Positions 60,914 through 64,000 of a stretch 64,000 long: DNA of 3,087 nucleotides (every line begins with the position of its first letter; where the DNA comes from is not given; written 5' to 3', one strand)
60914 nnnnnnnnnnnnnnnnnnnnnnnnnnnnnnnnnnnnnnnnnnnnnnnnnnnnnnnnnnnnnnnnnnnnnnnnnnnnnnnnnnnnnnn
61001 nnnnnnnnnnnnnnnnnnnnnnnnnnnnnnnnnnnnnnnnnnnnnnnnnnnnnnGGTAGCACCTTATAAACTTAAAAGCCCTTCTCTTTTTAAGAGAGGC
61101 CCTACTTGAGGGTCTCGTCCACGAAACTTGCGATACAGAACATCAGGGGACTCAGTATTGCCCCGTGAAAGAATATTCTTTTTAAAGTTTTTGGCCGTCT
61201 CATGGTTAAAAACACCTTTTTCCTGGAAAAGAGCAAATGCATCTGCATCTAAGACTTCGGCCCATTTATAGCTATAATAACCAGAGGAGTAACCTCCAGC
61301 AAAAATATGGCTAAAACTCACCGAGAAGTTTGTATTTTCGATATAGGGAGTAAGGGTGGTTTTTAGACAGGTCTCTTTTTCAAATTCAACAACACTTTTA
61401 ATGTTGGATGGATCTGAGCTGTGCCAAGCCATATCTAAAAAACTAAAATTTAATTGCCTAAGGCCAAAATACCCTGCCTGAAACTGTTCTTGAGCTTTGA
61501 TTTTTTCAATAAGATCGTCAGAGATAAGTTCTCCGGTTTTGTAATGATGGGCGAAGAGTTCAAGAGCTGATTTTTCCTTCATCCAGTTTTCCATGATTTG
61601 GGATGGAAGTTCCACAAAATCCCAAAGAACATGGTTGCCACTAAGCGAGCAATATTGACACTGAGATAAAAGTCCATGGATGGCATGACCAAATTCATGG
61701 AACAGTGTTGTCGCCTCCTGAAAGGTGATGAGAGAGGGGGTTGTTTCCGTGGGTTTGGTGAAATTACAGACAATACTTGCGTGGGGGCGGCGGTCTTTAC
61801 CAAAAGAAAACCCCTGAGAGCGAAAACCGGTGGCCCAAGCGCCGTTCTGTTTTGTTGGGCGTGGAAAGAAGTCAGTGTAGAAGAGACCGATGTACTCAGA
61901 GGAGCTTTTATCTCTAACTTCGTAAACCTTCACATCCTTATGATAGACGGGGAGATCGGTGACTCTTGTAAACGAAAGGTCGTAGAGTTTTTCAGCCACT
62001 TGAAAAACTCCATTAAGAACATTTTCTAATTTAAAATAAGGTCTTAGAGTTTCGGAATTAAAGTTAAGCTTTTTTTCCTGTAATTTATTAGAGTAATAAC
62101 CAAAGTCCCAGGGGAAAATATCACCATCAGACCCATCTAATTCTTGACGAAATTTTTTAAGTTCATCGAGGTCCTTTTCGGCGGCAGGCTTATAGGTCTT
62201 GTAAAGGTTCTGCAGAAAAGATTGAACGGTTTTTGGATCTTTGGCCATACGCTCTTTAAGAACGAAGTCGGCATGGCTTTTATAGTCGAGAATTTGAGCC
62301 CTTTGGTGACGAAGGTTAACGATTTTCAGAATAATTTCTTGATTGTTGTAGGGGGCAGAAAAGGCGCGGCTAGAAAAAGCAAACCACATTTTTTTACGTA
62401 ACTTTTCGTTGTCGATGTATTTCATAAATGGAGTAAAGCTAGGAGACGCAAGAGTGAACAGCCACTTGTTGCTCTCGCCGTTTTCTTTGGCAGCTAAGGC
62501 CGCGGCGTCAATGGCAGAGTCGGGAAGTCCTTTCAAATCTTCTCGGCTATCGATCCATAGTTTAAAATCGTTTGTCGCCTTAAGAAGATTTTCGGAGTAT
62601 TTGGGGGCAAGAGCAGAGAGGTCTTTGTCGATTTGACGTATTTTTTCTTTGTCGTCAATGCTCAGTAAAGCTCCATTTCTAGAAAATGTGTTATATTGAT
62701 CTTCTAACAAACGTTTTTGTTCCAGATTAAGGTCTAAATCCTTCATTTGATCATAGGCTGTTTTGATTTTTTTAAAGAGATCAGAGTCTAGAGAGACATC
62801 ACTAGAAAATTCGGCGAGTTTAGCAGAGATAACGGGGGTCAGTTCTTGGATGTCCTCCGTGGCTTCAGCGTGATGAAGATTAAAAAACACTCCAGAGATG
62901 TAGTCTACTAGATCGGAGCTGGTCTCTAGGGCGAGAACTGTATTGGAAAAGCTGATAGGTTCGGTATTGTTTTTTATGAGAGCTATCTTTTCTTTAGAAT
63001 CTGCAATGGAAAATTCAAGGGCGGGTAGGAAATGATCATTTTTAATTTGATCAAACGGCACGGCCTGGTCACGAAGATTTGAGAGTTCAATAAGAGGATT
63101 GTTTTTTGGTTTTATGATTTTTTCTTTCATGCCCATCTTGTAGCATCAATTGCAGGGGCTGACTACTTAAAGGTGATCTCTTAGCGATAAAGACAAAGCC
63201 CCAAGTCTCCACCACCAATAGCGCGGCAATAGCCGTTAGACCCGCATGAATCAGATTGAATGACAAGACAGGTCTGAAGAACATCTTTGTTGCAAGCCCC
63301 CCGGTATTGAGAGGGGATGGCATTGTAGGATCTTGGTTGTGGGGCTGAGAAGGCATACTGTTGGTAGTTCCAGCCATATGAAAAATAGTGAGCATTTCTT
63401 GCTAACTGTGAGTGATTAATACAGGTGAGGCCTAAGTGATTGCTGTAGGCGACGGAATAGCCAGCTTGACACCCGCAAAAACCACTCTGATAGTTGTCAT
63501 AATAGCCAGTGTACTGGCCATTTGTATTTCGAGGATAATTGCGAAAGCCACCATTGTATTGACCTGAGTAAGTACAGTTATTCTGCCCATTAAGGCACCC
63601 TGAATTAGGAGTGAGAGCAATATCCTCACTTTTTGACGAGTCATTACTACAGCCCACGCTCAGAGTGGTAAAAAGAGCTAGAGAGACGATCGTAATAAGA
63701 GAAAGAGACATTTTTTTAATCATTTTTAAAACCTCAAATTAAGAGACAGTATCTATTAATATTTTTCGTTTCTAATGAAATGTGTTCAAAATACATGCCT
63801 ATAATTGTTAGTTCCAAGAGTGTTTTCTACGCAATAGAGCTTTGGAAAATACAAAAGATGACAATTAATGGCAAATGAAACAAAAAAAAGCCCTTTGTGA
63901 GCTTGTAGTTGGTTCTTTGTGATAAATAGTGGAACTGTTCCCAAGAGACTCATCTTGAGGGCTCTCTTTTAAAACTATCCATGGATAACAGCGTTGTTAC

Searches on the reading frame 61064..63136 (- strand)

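Call 69: search_protein_families(library=pfam, proteins=[window:61064-63136:-], max_evalue=0.00001)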
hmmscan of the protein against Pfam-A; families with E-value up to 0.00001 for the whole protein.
window:61064-63136:- (690 aa): 1 family
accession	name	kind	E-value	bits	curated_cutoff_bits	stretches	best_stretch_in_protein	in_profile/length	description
PF01432.26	Peptidase_M3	-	4.5e-137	458.5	27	1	237-684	1-454/457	Peptidase family M3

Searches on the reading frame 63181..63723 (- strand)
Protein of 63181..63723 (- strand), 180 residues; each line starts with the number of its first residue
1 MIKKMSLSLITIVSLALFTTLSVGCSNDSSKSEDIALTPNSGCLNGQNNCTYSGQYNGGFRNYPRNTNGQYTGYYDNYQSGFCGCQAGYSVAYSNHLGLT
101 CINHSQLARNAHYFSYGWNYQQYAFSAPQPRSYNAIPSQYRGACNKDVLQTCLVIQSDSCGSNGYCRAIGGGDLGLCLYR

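Call 20: find_encoding_contigs(protein=window:63181-63723:-, flank=10000, max_places=5)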
Protein window:63181-63723:- (180 aa): no gene with exactly this product is on record in the collection.

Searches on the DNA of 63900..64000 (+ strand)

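Call 74: search_dna_similar(query=window:63900-64000:+, collection=plasmids, mode=distant, max_evalue=10)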
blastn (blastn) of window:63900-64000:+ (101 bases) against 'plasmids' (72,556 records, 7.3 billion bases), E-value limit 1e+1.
Records with a match: 4; places in all: 4; records where one place covers at least 80% of the query: 0.
Best place of each record, by identity: 90-95% 1; 80-90% 3.
By first word of the organism name: Rhizobium 4.
By predicted mobility (MOB-suite, as given by PLSDB): non-mobilizable 4.
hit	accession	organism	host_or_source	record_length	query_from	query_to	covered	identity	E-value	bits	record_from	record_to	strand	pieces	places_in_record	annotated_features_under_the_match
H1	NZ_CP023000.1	Rhizobium sp. 11515TR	Cell culture,agricultural soil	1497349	1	37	37%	83.8%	2e-1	41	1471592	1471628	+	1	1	record has no annotation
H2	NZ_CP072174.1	Rhizobium sp. AB2/73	Phyla canescens,cell culture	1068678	1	37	37%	83.8%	2e-1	41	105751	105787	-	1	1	record has no annotation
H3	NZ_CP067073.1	Rhizobium sp. AB2/73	Phyla canescens,cell culture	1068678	1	37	37%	83.8%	2e-1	41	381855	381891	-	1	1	record has no annotation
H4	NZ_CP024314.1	Rhizobium sp. NXC24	Phaseolus vulgaris,cell culture,plant ...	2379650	1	26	26%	92.3%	8e-1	39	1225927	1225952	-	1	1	record has no annotation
